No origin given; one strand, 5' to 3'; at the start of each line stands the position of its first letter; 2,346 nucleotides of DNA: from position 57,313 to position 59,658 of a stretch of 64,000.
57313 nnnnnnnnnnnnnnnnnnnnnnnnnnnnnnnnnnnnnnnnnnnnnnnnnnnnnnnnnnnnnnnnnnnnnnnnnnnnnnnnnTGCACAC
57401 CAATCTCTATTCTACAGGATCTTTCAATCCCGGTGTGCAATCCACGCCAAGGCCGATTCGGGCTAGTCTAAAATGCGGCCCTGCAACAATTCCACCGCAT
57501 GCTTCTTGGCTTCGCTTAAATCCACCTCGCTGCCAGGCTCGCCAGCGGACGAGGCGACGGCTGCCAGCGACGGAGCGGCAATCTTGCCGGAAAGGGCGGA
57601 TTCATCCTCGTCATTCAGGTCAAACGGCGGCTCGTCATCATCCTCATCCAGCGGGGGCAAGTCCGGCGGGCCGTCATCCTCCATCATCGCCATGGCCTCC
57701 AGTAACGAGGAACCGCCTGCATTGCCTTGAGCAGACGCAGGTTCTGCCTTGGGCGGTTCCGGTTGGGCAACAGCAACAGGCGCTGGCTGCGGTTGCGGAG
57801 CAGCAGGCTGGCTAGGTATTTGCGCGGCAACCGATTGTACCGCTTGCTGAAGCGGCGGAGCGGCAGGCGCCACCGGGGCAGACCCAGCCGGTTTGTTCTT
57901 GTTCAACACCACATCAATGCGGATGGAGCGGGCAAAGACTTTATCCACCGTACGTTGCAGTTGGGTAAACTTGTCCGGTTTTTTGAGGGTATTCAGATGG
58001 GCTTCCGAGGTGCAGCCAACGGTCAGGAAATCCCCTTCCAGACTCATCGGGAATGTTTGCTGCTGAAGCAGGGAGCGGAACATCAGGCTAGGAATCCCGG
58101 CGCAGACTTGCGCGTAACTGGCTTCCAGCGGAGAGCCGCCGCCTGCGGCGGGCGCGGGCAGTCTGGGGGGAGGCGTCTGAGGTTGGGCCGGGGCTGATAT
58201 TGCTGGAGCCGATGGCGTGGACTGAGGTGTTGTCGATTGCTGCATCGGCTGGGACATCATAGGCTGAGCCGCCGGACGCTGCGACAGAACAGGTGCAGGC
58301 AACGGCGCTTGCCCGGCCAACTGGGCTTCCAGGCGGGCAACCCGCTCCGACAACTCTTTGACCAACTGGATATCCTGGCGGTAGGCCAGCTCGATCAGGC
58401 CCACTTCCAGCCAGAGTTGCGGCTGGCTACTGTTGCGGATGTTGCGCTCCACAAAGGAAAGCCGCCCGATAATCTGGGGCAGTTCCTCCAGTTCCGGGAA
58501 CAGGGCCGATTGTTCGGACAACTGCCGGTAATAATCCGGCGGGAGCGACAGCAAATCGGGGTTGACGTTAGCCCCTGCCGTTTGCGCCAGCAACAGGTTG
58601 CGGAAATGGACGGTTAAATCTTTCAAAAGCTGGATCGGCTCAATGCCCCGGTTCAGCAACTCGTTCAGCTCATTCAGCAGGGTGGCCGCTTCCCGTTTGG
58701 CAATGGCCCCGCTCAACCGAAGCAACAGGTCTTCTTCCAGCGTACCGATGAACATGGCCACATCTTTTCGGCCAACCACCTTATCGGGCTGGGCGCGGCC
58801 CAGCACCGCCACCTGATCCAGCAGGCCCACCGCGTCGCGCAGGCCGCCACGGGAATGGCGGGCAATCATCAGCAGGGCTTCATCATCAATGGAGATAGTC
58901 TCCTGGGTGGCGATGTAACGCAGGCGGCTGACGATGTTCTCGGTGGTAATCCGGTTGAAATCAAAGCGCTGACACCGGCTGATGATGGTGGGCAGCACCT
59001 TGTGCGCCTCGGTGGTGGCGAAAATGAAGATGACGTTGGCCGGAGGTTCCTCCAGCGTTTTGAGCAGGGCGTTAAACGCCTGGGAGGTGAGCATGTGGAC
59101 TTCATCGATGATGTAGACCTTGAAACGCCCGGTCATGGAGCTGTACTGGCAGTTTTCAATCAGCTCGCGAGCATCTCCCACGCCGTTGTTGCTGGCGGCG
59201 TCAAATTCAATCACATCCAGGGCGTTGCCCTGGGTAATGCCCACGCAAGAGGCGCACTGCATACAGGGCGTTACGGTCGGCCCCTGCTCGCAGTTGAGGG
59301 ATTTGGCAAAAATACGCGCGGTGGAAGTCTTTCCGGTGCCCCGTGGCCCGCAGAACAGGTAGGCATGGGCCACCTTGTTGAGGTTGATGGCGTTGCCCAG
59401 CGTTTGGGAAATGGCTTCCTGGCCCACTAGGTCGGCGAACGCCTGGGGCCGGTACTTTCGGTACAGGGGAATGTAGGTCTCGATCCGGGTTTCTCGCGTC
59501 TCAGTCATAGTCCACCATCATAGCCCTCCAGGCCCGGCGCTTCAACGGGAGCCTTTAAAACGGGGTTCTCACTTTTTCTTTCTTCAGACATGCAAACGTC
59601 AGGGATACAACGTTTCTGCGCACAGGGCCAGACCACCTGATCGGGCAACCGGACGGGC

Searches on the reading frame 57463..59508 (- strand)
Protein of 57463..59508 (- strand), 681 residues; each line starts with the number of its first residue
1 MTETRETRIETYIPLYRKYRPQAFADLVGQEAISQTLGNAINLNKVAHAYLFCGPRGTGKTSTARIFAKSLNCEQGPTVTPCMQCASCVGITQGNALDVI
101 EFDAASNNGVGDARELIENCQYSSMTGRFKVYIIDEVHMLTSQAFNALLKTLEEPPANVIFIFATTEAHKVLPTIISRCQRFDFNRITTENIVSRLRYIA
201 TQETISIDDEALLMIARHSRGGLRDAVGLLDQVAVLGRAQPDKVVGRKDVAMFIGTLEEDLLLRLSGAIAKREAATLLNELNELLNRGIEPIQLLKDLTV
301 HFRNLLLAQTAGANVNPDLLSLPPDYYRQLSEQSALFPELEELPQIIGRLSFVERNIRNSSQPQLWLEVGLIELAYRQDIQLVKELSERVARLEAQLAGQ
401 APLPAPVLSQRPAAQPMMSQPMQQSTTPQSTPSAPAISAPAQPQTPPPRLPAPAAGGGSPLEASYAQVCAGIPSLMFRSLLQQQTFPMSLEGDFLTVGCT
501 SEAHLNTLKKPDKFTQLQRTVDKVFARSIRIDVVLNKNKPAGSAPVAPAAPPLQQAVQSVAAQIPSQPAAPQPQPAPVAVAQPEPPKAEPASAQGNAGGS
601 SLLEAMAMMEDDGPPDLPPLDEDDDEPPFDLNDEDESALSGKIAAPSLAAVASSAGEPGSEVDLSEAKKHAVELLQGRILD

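Call 42: search_protein_families(library=ncbifam, proteins=[window:57463-59508:-], max_evalue=0.001)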
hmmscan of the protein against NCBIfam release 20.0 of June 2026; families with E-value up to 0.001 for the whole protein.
window:57463-59508:- (681 aa): 81 families (the best 25 are shown)
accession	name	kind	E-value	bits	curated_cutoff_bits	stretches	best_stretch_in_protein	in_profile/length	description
NF011510.0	PRK14948.1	equivalog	1.6e-159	532.7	593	1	10-588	3-566/640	DNA polymerase III subunit gamma/tau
NF004046.1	PRK05563.1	equivalog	2.7e-145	485.4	400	1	12-538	2-525/567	DNA polymerase III subunit gamma/tau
NF011526.0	PRK14965.1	equivalog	1.2e-142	476.8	670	1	12-545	3-532/578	DNA polymerase III subunits gamma and tau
TIGR02397.1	dnaX_nterm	equivalog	2.8e-129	431.4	250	1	12-374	1-354/355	DNA polymerase III subunit gamma/tau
NF011512.0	PRK14950.1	equivalog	2.7e-125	419.8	593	1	15-447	6-424/585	DNA polymerase III subunits gamma and tau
NF004962.0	PRK06305.1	equivalog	6.4e-114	381.7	559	1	11-428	3-407/465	DNA polymerase III subunits gamma and tau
NF011531.0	PRK14971.1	equivalog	8.4e-114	381.6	685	1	10-440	2-425/614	DNA polymerase III subunit gamma/tau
NF006585.0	PRK09111.1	equivalog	3.6e-112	376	604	1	6-447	21-460/616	DNA polymerase III subunit gamma/tau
NF005942.0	PRK07994.1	equivalog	8.7e-108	362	613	1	12-331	3-316/655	DNA polymerase III subunit gamma/tau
NF005173.0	PRK06647.1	equivalog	2.1e-106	357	623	1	18-399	9-381/568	DNA polymerase III subunits gamma and tau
NF011514.0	PRK14953.1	equivalog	1.6e-105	353.8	536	1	11-393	2-370/488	DNA polymerase III subunits gamma and tau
NF011513.0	PRK14952.1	equivalog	9.7e-104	348.4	737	1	15-462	3-443/596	DNA polymerase III subunits gamma/tau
NF011523.0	PRK14962.1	equivalog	9.3e-101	337.9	576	1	15-298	4-283/474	DNA polymerase III subunits gamma and tau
NF004549.0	PRK05896.1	equivalog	9e-100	335.2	578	1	13-304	4-291/642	DNA polymerase III subunits gamma and tau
NF005846.3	PRK07764.1-6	equivalog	9.2e-100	335.5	625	1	15-594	2-537/628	DNA polymerase III subunit gamma and tau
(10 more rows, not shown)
